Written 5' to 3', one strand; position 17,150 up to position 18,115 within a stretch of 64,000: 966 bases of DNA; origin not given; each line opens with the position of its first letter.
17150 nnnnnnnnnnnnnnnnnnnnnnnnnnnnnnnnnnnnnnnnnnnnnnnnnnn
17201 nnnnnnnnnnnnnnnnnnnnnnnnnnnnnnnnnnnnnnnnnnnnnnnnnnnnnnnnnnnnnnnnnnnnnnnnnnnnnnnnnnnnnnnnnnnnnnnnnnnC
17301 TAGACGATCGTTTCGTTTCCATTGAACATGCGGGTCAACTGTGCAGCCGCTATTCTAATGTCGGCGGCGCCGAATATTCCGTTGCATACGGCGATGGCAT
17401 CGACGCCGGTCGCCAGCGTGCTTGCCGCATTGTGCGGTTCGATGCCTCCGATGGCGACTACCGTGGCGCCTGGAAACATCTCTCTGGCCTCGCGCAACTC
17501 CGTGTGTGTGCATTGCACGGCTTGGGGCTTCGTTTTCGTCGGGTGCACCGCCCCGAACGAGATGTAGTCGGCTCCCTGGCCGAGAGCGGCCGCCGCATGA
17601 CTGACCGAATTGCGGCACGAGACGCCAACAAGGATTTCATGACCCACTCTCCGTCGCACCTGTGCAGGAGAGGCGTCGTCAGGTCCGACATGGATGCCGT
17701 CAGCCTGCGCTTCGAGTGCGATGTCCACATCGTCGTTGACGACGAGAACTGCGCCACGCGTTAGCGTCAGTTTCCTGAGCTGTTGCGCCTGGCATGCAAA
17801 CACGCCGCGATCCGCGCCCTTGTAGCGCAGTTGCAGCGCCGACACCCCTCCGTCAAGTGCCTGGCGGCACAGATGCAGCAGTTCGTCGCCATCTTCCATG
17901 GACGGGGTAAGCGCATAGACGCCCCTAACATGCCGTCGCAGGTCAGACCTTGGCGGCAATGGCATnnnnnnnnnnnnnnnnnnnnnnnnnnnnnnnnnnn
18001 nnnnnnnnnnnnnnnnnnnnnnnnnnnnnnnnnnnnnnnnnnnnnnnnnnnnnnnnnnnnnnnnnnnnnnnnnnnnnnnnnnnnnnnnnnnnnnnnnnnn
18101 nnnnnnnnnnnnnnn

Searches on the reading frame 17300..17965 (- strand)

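Call 7: search_protein_families(library=pfam, proteins=[window:17300-17965:-], max_evalue=0.01)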
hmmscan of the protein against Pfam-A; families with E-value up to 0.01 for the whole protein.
window:17300-17965:- (221 aa): 2 families
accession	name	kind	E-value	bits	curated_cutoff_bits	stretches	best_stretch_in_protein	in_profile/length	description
PF02581.23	TMP-TENI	-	4.4e-51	173.2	27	1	16-197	1-180/180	Thiamine monophosphate synthase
PF01729.25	QRPTase_C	-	0.0019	18.4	23.1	1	102-195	72-156/169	Quinolinate phosphoribosyl transferase, C-terminal domain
